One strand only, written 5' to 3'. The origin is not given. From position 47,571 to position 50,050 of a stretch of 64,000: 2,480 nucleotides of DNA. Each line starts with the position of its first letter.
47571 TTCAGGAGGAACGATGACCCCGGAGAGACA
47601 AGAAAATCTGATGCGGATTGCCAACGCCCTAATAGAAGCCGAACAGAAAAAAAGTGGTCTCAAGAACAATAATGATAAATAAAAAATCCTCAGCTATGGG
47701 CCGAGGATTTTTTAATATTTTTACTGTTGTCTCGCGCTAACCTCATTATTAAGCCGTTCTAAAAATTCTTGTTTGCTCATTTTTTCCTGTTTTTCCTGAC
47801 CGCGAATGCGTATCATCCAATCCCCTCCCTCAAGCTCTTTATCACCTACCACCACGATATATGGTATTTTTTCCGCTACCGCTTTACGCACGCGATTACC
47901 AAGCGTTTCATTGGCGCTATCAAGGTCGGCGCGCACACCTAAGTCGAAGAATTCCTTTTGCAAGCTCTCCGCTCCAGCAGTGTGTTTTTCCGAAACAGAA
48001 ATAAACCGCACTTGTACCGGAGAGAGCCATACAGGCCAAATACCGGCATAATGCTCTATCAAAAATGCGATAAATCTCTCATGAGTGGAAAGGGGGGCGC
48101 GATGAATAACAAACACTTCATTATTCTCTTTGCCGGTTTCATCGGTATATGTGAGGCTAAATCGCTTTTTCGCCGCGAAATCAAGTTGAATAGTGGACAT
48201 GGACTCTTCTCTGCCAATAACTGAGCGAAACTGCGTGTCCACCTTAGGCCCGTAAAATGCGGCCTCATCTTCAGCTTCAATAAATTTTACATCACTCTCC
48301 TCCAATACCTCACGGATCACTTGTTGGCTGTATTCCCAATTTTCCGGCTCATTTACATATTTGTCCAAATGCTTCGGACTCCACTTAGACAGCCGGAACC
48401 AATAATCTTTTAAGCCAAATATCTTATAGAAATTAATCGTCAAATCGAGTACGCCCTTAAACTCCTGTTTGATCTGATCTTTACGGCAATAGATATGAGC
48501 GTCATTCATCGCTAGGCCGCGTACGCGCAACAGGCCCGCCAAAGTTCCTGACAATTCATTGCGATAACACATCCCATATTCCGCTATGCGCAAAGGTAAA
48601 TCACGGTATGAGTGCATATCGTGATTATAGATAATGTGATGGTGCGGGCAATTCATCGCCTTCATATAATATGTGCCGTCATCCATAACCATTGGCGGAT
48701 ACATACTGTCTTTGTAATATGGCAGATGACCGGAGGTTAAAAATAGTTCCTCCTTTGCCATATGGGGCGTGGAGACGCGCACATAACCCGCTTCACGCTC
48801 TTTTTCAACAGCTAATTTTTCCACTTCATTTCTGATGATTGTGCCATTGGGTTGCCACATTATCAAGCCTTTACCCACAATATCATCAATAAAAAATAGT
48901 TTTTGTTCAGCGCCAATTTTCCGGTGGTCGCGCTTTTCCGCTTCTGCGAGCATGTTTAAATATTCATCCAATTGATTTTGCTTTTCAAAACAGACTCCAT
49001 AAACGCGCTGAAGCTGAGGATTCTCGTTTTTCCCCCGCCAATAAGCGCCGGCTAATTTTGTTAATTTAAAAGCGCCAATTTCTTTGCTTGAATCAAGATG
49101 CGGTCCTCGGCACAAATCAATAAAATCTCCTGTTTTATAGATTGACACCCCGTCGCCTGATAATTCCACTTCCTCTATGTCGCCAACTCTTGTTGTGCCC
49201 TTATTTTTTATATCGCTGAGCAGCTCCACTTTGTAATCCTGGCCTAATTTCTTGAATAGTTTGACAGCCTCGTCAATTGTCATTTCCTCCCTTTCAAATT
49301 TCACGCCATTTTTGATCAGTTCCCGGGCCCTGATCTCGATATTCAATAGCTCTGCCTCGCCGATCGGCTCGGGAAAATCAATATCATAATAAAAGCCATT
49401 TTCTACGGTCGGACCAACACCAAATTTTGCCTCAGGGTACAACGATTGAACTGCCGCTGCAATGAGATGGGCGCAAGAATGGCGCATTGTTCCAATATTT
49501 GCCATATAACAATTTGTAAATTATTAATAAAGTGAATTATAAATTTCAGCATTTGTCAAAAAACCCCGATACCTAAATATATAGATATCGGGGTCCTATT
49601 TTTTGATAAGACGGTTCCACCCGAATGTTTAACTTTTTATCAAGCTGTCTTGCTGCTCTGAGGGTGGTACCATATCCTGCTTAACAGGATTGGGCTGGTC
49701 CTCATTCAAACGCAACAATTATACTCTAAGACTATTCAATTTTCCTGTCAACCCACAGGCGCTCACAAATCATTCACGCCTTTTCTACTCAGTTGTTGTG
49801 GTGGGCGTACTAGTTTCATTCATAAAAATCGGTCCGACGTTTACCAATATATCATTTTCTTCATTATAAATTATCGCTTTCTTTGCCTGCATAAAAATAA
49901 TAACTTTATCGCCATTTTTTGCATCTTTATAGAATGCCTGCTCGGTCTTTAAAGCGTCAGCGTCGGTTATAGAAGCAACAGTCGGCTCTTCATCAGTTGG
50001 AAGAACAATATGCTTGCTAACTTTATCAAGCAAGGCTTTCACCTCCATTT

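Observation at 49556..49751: T-box riboswitch controlling thrS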

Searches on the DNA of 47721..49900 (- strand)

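Call 4: search_rna_families(source=window, start=49400, end=49900, threshold=evalue, max_evalue=10, show_alignments=5)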
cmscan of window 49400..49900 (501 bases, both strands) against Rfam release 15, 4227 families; matches with E-value up to 10: 6.
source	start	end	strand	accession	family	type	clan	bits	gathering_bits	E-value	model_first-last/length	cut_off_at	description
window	49459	49645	-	RF02696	Teg49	Gene; sRNA;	-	31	186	0.0053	1-196/196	no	Teg49 sRNA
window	49553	49609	-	RF03686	mir-9424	Gene; miRNA;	-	21.6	90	0.056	1-68/68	no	mir-9424 microRNA precursor family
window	49586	49832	-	RF00230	T-box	Cis-reg; leader;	-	20.5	93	0.018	1-219/219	no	T-box leader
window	49553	49609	+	RF03686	mir-9424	Gene; miRNA;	-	16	90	2.3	1-68/68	no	mir-9424 microRNA precursor family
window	49485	49601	-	RF02365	Yfr17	Gene; sRNA;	-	15.8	50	2.1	1-264/264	no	Cyanobacterial functional RNA 17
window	49562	49668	-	RF01822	RsaJ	Gene; sRNA;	-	14.3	100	0.55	1-287/287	no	RNA Staph. aureus A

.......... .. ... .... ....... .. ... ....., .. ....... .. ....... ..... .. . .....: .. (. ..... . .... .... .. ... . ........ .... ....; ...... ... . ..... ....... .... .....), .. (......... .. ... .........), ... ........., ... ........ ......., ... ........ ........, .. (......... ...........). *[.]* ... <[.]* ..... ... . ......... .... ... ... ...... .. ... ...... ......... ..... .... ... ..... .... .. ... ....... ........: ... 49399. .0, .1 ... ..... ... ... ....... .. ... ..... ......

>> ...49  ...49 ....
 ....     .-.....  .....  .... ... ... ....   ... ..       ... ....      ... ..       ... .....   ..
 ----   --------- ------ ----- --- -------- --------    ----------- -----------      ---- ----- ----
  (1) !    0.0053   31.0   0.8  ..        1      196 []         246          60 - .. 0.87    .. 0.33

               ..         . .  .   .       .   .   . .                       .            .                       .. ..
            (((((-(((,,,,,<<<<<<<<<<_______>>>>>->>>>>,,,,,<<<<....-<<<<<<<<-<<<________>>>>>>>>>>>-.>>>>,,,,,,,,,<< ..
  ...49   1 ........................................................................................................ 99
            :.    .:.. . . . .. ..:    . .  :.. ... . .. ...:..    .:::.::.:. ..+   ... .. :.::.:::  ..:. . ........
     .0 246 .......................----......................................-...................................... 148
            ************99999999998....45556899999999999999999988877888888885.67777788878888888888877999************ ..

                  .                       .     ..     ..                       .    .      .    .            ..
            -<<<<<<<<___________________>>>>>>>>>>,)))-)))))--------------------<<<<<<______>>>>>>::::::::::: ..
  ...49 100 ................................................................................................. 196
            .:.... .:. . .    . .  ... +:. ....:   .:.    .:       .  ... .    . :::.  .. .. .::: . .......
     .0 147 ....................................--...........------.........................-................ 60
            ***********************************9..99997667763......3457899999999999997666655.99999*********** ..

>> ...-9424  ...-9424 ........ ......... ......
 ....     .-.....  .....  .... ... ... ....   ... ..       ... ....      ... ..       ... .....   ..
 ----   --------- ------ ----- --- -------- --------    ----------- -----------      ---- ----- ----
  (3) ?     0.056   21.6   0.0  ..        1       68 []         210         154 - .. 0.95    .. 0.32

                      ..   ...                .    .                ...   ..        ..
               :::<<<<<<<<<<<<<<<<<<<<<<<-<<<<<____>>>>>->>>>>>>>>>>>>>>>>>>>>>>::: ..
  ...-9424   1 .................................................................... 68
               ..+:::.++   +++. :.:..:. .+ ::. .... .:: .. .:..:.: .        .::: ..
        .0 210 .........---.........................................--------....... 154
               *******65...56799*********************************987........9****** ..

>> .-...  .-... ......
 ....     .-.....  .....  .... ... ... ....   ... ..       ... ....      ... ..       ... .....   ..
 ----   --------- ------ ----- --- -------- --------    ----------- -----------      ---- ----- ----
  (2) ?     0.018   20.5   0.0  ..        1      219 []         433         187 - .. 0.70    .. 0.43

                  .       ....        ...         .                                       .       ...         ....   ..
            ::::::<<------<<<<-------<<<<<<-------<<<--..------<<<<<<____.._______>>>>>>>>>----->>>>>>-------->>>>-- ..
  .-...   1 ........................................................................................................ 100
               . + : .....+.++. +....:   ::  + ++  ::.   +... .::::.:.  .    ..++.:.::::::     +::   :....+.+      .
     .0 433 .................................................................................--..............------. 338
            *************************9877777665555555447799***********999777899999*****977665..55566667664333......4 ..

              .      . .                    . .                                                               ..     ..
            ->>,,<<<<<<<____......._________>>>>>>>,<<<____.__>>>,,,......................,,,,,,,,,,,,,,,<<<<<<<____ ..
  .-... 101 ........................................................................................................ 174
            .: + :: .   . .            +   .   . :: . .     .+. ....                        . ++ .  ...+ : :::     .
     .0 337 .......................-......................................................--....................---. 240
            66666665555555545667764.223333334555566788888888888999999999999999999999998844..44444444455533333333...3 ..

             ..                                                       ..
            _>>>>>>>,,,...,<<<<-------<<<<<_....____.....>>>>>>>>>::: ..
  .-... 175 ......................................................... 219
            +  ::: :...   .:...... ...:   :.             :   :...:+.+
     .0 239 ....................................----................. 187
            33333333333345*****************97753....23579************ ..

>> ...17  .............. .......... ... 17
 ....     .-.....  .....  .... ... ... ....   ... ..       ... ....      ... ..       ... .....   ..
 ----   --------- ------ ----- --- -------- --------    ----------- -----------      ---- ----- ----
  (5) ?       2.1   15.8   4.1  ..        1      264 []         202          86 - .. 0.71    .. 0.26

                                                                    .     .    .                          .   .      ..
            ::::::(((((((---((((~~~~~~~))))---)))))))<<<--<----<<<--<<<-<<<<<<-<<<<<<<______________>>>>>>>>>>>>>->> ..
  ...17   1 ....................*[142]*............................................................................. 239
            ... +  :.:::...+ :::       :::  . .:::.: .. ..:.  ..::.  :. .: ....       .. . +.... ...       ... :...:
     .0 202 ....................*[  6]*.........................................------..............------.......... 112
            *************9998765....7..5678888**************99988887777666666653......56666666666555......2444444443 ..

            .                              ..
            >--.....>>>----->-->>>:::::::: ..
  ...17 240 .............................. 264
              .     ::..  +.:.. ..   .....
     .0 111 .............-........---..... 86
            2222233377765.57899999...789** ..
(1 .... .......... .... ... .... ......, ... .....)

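Call 15: search_rna_families(sources=[L001, L002, L003, L004, L005, L006, L012, L031, L034, L038, L045, L046, L054, L055, L057, L059, L061, L071, L077, L015], threshold=gathering, show_alignments=0)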
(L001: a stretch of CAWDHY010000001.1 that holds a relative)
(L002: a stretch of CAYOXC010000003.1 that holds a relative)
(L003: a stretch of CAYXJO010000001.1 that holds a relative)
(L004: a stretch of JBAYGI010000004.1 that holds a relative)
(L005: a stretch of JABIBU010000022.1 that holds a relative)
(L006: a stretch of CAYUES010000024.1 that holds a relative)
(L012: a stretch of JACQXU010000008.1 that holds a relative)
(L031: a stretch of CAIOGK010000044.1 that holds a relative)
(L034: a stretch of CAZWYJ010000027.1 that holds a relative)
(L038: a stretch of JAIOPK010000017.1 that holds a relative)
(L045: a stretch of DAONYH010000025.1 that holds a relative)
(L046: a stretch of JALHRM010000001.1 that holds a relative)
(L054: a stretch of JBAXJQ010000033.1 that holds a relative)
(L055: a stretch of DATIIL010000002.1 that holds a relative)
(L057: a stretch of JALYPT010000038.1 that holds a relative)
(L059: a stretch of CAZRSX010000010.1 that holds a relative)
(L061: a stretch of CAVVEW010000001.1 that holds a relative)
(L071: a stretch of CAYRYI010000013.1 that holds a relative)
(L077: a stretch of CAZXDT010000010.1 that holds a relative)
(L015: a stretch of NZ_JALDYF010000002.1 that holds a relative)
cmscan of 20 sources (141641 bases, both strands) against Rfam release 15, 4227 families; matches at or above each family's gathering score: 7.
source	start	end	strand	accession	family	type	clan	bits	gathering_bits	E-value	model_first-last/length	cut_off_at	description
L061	95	167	+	RF00005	tRNA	Gene; tRNA;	CL00001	68.5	29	1.7e-12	1-71/71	no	tRNA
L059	2219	2292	-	RF00005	tRNA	Gene; tRNA;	CL00001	66.6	29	6.1e-12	1-71/71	no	tRNA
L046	2454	2527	-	RF00005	tRNA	Gene; tRNA;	CL00001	66.1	29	8.4e-12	1-71/71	no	tRNA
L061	2653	2726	-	RF00005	tRNA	Gene; tRNA;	CL00001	65.5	29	1.2e-11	1-71/71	no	tRNA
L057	2448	2521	+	RF00005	tRNA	Gene; tRNA;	CL00001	65.2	29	1.4e-11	1-71/71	no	tRNA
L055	2357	2430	+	RF00005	tRNA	Gene; tRNA;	CL00001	64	29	3e-11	1-71/71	no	tRNA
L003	6866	6939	-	RF00005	tRNA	Gene; tRNA;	CL00001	61.2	29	1.8e-10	1-71/71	no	tRNA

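Call 17: search_rna_families(sources=[L015, L001, L002, L005, L031, L038, L046, L054, L061], threshold=evalue, max_evalue=1, show_alignments=0)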
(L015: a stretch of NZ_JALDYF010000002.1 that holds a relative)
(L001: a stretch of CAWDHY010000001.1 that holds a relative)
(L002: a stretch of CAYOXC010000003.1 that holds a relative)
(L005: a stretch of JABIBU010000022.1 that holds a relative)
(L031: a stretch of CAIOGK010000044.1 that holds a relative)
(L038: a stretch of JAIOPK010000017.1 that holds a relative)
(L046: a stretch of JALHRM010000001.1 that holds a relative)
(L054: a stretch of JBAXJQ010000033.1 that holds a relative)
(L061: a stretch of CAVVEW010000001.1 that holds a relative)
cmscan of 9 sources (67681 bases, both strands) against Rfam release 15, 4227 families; matches with E-value up to 1: 9.
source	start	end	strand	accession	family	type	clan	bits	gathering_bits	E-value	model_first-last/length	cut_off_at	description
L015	2474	2701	+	RF00230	T-box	Cis-reg; leader;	-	90.8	93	1.9e-18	1-219/219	no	T-box leader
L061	95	167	+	RF00005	tRNA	Gene; tRNA;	CL00001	68.5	29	8.3e-13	1-71/71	no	tRNA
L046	2454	2527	-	RF00005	tRNA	Gene; tRNA;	CL00001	66.1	29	4e-12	1-71/71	no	tRNA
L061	2653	2726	-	RF00005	tRNA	Gene; tRNA;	CL00001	65.5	29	5.7e-12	1-71/71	no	tRNA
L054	2775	2927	+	RF00230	T-box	Cis-reg; leader;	-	56.6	93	1.2e-09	1-219/219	no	T-box leader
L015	4775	4923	+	RF00558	L20_leader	Cis-reg; leader;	-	53.4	58.7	1e-07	1-127/127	no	Ribosomal protein L20 leader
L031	595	739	+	RF00230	T-box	Cis-reg; leader;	-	36.1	93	0.00023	1-219/219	no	T-box leader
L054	6973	7061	-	RF04056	mir-982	Gene; miRNA;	-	28.6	70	0.53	1-89/89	no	mir-982 microRNA precursor family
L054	6982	7052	-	RF04290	mir-1197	Gene; miRNA;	CL00149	24.3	80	0.67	1-84/84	no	mir-1197 microRNA precursor family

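Call 44: search_rna_families(sources=[L139, L091, L166, L095, L093, L135, L167, L122], threshold=evalue, max_evalue=0.01, show_alignments=2)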
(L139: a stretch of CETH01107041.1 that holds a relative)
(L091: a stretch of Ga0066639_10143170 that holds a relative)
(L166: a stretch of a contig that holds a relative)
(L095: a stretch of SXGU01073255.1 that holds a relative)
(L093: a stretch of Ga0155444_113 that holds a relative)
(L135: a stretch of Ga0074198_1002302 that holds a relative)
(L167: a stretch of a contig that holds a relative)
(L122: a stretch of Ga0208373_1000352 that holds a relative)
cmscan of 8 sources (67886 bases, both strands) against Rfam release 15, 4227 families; matches with E-value up to 0.01: 2.
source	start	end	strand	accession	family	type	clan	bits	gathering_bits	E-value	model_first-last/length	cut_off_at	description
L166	4048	4255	+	RF00230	T-box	Cis-reg; leader;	-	43.4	93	3.1e-06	1-219/219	no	T-box leader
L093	79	190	+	RF00506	Thr_leader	Cis-reg; leader;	-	37.4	55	0.0026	1-118/118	no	Threonine operon leader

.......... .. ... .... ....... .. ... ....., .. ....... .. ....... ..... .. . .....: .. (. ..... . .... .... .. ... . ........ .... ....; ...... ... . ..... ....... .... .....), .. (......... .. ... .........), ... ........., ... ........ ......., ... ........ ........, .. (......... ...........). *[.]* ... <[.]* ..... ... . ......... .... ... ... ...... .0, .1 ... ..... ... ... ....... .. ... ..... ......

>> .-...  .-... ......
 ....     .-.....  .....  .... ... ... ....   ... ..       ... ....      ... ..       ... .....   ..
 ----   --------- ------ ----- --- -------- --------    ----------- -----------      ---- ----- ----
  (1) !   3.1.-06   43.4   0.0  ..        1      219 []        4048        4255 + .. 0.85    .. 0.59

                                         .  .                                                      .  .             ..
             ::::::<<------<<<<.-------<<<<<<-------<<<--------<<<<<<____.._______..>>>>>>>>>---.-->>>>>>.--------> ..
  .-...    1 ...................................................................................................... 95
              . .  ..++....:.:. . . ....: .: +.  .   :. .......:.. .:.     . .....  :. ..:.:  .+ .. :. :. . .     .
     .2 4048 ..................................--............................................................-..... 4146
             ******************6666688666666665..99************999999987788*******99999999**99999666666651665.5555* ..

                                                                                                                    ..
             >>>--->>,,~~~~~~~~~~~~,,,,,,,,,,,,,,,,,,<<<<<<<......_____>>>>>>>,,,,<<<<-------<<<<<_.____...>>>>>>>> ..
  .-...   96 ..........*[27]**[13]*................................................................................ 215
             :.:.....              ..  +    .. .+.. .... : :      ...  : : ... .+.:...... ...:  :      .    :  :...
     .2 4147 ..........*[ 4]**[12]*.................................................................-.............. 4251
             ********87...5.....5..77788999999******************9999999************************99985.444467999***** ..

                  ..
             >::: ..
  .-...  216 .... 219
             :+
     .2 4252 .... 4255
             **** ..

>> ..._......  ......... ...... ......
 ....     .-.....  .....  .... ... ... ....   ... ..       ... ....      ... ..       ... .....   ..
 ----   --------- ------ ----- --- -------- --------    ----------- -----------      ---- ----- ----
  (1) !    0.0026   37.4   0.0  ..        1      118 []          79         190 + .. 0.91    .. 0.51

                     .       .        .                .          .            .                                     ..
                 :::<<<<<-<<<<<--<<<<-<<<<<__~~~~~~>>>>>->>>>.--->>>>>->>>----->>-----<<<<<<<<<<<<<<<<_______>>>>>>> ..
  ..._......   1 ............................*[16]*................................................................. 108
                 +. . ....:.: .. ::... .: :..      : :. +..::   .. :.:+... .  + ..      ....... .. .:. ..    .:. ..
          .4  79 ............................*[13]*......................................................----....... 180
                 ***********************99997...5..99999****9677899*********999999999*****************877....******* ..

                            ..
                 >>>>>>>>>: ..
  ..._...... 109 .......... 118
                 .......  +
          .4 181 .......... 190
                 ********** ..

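Call 48: build_rna_model(alignment_id=A1, structure=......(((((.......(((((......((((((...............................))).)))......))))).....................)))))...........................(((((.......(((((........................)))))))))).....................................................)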
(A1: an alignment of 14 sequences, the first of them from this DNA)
Model R1 built from alignment A1 (14 sequences, 241 columns); structure: as given.
model positions 167; base pairs 26; branch points 1; effective number of sequences 2.5; information 0.59 bits per position. Calibrated on 0.2 Mb of random sequence (short: E-values are rough).
structure used (alignment columns):
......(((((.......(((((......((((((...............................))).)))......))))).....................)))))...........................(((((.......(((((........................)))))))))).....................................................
